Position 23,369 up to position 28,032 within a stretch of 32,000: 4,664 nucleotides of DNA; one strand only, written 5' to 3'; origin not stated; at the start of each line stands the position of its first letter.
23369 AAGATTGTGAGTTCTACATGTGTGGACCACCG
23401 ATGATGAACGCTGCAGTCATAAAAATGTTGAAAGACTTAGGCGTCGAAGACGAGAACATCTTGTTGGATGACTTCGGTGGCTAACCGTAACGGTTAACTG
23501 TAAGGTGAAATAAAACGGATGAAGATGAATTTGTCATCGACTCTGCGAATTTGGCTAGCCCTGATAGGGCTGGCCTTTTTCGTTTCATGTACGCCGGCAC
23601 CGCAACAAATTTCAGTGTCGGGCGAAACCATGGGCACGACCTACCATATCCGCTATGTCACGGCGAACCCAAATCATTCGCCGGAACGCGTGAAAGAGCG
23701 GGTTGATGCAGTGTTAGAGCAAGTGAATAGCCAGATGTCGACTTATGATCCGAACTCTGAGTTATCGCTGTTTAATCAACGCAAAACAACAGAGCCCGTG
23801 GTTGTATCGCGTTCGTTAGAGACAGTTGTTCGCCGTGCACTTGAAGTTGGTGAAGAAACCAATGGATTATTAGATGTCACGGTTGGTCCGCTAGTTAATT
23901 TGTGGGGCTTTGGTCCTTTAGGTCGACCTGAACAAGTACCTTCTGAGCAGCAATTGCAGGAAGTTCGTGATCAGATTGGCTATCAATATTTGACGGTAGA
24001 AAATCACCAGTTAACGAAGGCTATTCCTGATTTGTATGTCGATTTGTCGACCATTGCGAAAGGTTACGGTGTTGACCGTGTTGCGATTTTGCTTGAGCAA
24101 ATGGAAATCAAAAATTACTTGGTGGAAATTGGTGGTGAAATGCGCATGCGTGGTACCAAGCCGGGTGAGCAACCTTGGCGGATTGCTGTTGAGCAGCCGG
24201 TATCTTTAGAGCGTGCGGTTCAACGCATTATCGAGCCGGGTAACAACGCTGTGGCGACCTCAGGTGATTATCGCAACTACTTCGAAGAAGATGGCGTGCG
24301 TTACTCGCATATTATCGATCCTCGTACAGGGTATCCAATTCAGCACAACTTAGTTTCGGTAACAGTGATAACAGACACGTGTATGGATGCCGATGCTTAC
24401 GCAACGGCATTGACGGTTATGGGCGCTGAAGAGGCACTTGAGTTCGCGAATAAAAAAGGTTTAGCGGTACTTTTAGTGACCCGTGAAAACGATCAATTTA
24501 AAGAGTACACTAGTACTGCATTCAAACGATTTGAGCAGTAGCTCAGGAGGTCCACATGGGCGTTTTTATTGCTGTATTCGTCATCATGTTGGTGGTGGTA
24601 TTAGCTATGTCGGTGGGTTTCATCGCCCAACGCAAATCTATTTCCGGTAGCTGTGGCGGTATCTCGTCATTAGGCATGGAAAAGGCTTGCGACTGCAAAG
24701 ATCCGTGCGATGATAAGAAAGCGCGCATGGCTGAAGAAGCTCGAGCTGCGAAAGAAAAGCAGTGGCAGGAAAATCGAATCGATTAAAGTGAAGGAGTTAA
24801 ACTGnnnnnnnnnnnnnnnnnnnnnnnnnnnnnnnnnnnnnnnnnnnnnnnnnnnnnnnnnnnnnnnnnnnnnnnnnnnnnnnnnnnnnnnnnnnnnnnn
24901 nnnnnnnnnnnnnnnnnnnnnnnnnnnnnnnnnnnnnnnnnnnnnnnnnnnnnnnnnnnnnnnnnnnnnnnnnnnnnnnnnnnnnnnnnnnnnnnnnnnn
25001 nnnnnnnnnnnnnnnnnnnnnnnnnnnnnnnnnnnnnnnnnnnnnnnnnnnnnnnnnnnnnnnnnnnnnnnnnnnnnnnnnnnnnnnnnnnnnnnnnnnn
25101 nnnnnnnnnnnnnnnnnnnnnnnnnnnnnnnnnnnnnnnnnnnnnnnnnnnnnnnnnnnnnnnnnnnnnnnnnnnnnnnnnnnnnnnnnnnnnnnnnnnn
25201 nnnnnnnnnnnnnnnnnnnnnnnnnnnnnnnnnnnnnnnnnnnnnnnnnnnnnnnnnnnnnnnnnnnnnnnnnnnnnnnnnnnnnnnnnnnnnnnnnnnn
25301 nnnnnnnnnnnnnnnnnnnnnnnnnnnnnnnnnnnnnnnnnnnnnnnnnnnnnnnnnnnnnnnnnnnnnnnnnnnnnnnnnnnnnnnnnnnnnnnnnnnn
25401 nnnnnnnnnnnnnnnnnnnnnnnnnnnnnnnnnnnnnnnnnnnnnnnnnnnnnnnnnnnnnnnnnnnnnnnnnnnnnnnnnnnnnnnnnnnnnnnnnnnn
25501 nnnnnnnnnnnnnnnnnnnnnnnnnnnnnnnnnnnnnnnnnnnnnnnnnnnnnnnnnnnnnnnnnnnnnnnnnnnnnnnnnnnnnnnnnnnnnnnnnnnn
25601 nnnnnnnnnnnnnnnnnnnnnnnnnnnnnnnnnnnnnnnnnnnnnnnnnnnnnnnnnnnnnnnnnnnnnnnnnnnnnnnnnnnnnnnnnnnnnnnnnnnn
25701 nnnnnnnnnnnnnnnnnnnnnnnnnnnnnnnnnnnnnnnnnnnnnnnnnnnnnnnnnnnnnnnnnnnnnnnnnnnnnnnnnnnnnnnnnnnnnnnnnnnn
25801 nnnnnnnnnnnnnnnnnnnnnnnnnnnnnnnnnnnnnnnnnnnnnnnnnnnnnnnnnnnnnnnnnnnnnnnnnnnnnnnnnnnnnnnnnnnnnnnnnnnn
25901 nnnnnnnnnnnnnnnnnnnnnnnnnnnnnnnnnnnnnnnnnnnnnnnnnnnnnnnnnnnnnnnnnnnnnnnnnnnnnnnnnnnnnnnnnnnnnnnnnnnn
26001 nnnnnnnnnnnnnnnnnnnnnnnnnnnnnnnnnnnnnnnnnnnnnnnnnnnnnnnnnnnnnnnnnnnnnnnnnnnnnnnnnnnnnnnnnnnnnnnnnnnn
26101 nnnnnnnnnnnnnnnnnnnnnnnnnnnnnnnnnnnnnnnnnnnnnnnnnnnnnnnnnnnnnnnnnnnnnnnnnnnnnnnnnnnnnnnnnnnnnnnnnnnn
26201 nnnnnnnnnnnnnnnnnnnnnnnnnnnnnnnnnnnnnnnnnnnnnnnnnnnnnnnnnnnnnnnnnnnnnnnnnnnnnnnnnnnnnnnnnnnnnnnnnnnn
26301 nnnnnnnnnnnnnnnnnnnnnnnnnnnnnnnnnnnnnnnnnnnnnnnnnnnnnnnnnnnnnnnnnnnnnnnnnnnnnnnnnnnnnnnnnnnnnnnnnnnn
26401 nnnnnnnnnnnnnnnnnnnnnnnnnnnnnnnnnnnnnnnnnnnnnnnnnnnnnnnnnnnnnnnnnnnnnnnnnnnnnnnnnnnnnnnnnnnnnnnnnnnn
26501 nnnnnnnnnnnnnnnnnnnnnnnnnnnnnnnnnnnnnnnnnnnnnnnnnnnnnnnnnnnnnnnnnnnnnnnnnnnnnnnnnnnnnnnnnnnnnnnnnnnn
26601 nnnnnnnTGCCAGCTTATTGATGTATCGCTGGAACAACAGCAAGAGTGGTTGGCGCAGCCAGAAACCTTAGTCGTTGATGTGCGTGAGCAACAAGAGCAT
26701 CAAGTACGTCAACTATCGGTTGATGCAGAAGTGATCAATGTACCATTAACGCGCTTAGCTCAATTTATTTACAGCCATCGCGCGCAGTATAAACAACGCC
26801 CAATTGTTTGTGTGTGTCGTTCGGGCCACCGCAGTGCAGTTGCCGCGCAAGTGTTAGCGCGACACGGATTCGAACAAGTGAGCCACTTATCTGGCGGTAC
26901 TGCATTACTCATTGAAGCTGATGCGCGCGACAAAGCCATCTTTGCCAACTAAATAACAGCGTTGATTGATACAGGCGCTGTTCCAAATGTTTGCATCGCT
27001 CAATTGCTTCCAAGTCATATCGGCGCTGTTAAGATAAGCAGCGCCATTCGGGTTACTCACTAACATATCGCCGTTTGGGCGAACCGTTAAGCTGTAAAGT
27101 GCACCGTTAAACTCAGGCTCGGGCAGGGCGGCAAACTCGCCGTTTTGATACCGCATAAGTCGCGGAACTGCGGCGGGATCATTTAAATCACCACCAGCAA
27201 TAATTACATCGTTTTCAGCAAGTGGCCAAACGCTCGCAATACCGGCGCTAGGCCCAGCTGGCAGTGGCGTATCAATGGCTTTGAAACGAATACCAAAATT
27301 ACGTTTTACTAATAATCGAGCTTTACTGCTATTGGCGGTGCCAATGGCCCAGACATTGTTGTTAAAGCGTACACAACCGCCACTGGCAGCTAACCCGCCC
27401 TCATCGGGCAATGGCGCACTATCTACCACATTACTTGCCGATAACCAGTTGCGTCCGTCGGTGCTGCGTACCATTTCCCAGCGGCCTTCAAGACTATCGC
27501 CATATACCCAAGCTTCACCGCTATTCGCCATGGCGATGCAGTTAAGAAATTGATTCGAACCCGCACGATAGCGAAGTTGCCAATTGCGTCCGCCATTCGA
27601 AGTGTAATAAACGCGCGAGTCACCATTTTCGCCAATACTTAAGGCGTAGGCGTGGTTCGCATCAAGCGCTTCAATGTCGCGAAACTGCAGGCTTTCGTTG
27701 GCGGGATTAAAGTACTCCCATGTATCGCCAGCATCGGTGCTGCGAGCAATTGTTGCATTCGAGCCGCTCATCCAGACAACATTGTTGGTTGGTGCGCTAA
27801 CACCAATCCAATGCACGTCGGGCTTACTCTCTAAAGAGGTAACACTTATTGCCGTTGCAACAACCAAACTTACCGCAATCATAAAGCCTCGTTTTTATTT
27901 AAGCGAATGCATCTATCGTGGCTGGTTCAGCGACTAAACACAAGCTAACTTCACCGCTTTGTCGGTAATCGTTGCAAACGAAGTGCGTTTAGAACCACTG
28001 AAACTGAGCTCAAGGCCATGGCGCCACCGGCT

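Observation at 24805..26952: Unusual three-domain sulfur-relay protein: cysteine desulfurase, MBL-like domain without metal ligands, rhodanese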

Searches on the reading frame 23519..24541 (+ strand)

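Call 16: search_protein_families(library=ncbifam, proteins=[window:23519-24541:+], max_evalue=0.00001)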
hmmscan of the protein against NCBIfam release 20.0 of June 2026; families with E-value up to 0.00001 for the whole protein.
window:23519-24541:+ (340 aa): 1 family
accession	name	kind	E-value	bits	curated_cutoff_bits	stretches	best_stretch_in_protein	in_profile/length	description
NF007774.0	PRK10461.1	equivalog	4.3e-105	351.4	498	1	24-338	20-345/351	FAD:protein FMN transferase ApbE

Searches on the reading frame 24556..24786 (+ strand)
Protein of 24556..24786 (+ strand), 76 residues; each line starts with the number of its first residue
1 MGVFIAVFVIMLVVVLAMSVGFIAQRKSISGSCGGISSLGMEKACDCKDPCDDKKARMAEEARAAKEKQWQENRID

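Call 16: search_protein_families(library=ncbifam, proteins=[window:24556-24786:+], max_evalue=0.00001)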
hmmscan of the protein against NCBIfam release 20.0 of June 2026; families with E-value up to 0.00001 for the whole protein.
window:24556-24786:+ (76 aa): 0 families

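Call 18: search_protein_families(library=pfam, proteins=[window:24556-24786:+], max_evalue=0.01)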
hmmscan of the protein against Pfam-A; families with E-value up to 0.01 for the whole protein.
window:24556-24786:+ (76 aa): 1 family
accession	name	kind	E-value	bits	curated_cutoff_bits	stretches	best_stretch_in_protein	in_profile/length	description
PF04400.18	NqrM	-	2.6e-20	72.4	22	1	23-63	2-42/43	(Na+)-NQR maturation NqrM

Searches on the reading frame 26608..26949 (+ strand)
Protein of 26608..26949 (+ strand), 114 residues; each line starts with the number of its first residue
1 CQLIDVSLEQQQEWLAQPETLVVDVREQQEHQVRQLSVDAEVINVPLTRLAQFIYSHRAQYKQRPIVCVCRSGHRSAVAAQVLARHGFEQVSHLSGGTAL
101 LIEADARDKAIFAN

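Call 55: search_solved_structures(query=window:26608-26949:+, max_evalue=0.001, show_alignments=2)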
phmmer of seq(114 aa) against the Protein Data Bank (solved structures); distinct sequences matched with E-value up to 0.001: 8.
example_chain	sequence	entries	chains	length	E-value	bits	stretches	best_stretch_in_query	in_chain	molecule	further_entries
6pfz_D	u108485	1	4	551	5.5e-07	33.1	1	10-100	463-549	NADH oxidase (NoxA-3)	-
5ve3_B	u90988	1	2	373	7.4e-07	32.7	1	21-98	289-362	BpPRF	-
1yt8_A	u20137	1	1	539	5.9e-06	29.8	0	14-98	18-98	thiosulfate sulfurtransferase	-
5ve4_A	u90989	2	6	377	1.9e-05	28.2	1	21-98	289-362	BpPRF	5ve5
6mxv_A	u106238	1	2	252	2.3e-05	27.9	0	58-98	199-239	Rhodanese-like family protein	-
3tp9_A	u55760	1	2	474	0.00038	24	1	6-97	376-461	BETA-LACTAMASE and RHODANESE DOMAIN PROTEIN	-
9j5o_A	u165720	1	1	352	0.00067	23.2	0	13-99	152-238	tRNA uridine(34) hydroxylase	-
8w14_A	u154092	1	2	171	0.00099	22.7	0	15-97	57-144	Rhodanese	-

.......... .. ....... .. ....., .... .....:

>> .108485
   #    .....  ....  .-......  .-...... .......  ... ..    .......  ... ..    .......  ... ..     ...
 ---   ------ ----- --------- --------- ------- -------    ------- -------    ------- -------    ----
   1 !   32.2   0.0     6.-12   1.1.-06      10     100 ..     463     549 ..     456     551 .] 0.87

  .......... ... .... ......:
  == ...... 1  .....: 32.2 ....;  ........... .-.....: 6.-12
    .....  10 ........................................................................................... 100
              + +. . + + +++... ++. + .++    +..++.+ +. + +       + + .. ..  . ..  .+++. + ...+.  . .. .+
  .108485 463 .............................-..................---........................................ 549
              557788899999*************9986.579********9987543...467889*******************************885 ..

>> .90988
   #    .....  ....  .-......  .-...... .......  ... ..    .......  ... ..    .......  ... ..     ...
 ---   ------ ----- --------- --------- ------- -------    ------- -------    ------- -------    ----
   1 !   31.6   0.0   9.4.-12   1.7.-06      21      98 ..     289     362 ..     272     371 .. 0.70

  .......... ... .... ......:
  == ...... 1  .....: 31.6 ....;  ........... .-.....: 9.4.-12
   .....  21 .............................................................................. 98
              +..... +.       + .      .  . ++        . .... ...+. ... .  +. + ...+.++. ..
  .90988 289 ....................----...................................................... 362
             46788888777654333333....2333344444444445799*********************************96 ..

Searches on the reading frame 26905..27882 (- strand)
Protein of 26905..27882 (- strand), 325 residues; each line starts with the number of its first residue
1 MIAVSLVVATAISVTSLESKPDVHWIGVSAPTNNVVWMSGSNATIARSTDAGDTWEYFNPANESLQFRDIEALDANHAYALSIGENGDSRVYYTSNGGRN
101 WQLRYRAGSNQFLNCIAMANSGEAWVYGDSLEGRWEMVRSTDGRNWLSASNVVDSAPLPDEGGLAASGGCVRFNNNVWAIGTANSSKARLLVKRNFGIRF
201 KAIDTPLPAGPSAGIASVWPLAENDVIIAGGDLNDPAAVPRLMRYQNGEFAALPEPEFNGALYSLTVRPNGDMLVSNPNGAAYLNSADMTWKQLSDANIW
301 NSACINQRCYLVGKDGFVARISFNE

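Call 16: search_protein_families(library=ncbifam, proteins=[window:26905-27882:-], max_evalue=0.00001)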
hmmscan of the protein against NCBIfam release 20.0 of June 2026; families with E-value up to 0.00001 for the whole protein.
window:26905-27882:- (325 aa): 1 family
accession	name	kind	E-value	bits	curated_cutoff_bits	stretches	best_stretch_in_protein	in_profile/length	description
NF045728.1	glycosyl_F510_1955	equivalog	2.8e-08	33.3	175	1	14-152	86-216/246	F510_1955 family glycosylhydrolase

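Call 18: search_protein_families(library=pfam, proteins=[window:26905-27882:-], max_evalue=0.01)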
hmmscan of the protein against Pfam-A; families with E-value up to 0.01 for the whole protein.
window:26905-27882:- (325 aa): 2 families
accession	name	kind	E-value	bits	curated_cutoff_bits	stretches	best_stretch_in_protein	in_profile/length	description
PF14870.12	PSII_BNR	-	3.3e-05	23.7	27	1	25-87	236-297/303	Photosynthesis system II assembly factor YCF48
PF15902.12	Sortilin-Vps10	-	6.7e-05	22.3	33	1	44-102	2-58/446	Sortilin, neurotensin receptor 3,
